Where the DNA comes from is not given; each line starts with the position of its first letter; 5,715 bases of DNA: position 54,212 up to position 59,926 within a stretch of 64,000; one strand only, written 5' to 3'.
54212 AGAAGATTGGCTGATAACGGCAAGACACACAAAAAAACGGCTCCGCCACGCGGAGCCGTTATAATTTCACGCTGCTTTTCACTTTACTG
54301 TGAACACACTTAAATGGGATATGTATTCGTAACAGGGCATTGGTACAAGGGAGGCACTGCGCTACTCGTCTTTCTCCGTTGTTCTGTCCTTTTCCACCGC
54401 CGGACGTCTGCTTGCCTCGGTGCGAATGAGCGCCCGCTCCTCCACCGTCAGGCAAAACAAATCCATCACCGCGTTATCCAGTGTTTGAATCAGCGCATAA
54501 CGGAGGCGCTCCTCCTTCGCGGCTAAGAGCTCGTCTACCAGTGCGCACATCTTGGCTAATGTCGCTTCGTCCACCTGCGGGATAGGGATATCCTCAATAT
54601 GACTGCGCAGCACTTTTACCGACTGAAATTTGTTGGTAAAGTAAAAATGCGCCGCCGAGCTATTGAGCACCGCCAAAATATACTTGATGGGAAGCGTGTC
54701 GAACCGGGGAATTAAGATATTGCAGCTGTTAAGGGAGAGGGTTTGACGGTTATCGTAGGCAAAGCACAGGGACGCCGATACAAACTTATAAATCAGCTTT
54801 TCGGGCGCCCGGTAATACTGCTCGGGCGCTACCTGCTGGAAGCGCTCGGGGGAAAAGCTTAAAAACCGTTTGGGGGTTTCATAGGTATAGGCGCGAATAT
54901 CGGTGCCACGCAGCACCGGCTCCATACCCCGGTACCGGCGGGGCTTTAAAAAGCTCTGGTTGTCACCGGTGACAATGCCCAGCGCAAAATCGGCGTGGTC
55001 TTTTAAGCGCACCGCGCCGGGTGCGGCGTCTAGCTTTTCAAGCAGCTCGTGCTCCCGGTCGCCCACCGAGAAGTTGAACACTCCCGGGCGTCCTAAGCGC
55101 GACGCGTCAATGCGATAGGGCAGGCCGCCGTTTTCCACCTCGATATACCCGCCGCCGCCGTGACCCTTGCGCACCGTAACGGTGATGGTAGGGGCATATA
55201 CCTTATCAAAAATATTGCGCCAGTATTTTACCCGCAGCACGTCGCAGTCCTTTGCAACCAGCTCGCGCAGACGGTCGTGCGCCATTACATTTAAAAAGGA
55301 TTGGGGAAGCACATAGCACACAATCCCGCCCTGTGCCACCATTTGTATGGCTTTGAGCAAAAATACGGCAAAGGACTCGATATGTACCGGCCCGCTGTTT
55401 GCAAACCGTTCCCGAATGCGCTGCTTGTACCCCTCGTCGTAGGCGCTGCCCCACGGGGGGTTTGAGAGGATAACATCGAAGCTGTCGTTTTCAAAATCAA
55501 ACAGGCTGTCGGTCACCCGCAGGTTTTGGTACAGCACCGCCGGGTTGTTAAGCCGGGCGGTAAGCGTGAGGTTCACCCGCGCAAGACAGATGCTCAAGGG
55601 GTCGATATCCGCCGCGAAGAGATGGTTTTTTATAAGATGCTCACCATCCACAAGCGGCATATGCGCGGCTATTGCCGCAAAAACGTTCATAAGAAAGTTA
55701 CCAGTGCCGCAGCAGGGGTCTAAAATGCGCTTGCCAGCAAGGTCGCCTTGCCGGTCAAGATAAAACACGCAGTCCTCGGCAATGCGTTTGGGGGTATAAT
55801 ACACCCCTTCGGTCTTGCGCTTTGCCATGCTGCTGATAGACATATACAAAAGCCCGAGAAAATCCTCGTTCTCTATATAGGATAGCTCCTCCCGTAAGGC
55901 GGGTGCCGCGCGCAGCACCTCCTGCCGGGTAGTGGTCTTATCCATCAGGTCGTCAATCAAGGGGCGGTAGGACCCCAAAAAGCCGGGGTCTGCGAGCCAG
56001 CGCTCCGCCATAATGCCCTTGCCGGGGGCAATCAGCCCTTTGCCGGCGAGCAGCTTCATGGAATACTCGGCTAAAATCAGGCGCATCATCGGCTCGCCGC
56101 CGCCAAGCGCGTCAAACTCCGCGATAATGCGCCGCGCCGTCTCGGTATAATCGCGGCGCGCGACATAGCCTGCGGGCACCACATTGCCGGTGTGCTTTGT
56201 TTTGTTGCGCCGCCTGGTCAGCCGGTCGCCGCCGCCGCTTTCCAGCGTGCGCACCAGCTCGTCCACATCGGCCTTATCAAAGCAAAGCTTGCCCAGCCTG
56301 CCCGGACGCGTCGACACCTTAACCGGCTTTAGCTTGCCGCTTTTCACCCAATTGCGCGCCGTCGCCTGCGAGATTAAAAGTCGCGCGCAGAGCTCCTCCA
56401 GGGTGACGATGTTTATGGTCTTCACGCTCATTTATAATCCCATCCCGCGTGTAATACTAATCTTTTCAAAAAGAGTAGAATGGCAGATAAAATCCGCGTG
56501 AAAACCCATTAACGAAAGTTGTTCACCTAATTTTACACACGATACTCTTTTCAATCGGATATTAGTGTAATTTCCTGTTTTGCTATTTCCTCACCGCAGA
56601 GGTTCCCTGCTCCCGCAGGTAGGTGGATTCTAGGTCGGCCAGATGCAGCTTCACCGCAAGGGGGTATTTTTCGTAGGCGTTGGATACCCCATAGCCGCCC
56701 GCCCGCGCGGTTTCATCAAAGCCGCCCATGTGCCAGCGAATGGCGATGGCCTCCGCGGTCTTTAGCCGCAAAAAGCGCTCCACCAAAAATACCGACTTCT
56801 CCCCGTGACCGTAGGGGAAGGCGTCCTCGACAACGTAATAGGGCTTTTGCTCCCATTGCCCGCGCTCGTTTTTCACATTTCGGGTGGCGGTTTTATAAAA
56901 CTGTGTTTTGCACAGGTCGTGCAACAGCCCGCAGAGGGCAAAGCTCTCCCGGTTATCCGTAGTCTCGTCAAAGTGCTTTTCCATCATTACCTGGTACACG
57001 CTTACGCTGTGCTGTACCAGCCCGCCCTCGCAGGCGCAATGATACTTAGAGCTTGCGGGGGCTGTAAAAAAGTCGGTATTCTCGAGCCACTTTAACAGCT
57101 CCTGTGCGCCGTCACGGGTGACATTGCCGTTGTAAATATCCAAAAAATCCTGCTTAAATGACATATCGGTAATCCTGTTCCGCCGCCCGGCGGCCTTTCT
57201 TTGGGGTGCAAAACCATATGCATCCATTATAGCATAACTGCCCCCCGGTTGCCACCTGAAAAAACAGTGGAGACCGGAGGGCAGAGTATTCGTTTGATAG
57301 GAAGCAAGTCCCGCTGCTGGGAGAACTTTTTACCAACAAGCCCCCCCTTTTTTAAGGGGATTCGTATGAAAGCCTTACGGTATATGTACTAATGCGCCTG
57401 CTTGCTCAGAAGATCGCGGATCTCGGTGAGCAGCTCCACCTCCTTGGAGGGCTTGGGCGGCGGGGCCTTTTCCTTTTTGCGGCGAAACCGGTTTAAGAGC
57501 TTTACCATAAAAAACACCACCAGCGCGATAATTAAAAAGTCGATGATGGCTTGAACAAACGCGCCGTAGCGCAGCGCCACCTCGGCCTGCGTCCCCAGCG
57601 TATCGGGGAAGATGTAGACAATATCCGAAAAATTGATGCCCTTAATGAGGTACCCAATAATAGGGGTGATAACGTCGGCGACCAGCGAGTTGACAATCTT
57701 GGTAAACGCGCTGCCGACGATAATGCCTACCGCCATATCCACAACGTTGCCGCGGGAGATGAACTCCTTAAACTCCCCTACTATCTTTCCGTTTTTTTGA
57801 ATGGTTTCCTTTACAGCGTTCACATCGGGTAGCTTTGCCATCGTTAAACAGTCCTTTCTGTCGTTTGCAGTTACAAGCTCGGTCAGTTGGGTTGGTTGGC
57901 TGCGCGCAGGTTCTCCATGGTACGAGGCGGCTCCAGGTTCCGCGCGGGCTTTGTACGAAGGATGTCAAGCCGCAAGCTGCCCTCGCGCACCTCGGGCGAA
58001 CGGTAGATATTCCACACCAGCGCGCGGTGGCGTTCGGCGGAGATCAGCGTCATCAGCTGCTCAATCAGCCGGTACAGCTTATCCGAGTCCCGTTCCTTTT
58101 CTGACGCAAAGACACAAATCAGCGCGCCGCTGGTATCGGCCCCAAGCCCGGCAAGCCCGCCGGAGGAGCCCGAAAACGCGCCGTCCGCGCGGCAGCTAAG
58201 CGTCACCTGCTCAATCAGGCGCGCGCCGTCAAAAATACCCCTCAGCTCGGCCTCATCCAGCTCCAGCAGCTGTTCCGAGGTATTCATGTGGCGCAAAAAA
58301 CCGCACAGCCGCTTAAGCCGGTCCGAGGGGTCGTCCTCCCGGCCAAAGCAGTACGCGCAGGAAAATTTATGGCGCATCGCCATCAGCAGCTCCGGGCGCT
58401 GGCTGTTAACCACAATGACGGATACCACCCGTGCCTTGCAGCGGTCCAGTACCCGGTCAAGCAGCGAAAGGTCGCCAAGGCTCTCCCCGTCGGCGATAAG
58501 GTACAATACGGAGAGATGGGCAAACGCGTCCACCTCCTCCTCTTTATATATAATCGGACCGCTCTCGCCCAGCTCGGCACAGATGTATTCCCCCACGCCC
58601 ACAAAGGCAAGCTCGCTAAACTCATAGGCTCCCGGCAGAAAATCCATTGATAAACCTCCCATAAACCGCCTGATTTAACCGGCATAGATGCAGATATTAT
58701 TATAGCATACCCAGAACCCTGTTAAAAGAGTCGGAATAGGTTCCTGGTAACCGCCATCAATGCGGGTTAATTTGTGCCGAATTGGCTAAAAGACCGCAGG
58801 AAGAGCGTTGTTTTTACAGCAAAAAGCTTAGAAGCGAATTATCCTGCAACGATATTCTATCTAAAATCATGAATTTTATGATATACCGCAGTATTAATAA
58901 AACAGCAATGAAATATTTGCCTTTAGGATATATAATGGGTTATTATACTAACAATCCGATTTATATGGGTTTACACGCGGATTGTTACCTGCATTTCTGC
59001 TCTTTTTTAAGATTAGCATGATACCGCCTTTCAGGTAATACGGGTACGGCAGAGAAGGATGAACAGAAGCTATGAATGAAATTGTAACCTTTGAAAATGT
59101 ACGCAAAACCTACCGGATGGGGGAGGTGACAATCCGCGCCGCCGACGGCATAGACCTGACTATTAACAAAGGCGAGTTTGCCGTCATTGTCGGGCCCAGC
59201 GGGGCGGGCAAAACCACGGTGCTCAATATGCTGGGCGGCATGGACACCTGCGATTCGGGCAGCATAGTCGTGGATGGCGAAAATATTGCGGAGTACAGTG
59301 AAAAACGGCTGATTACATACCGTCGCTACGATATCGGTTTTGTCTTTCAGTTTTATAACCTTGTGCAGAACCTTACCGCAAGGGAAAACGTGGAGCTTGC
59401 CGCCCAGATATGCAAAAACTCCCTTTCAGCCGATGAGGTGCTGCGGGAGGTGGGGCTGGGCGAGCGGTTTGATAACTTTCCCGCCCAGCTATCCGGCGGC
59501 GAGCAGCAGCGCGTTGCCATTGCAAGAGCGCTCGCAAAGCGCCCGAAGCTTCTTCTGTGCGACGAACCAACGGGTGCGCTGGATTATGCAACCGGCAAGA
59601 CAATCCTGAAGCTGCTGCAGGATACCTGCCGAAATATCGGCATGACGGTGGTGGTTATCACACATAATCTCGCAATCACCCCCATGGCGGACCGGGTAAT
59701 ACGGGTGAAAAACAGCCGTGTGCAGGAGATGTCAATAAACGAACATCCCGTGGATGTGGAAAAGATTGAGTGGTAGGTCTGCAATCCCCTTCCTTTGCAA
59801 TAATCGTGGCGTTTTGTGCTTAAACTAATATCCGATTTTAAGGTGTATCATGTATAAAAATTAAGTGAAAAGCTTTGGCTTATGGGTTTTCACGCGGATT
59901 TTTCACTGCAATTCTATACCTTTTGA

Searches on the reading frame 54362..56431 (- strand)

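Call 33: search_protein_families(library=pfam, proteins=[window:54362-56431:-], max_evalue=0.00001)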
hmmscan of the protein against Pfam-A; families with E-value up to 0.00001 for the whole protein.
window:54362-56431:- (689 aa): 5 families
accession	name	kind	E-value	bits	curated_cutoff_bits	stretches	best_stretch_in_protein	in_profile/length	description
PF12950.13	TaqI_C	-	8.3e-24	84.5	26.5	1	505-617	2-118/118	TaqI-like C-terminal specificity domain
PF02384.22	N6_Mtase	-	5.4e-20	72.4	20.4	1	192-423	6-233/311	N-6 DNA Methylase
PF07669.17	Eco57I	-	4.5e-13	50.1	25.3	1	269-401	1-162/171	Eco57I restriction-modification methylase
PF12728.13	HTH_17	-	3.5e-07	30.8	27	1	10-61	3-48/51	Helix-turn-helix domain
PF01170.24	UPF0020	-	6.1e-07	29.8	22.3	1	231-333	27-137/197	RMKL-like, methyltransferase domain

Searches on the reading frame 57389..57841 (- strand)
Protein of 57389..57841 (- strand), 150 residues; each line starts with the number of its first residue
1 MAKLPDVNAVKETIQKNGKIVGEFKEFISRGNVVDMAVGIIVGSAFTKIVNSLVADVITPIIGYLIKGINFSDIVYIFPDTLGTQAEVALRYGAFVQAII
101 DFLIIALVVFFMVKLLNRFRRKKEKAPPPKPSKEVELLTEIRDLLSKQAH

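Call 33: search_protein_families(library=pfam, proteins=[window:57389-57841:-], max_evalue=0.00001)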
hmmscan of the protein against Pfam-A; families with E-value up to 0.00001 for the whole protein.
window:57389-57841:- (150 aa): 1 family
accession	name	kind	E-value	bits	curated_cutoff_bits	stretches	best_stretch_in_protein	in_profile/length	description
PF01741.23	MscL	-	3.2e-45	153.9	27.4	1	21-145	2-122/123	Large-conductance mechanosensitive channel, MscL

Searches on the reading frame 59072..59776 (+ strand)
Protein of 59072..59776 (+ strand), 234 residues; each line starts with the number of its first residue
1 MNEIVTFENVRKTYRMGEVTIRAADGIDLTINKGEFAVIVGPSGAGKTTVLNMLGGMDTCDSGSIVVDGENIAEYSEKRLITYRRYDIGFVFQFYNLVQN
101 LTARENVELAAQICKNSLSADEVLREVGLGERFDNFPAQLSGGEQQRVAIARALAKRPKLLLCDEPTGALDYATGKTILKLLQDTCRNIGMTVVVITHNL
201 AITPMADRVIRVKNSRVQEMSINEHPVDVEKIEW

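Call 33: search_protein_families(library=pfam, proteins=[window:59072-59776:+], max_evalue=0.00001)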
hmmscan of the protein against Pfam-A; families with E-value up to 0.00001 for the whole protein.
window:59072-59776:+ (234 aa): 3 families
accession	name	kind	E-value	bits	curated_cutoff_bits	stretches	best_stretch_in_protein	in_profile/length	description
PF00005.33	ABC_tran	-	1.4e-35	123.3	25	1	25-167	2-136/137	ABC transporter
PF02463.25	SMC_N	-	3.3e-07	30.4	40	0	132-216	135-215/220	RecF/RecN/SMC N terminal domain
PF13304.12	AAA_21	-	6e-07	30.3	27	0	36-99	1-67/304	AAA domain, putative AbiEii toxin, Type IV TA system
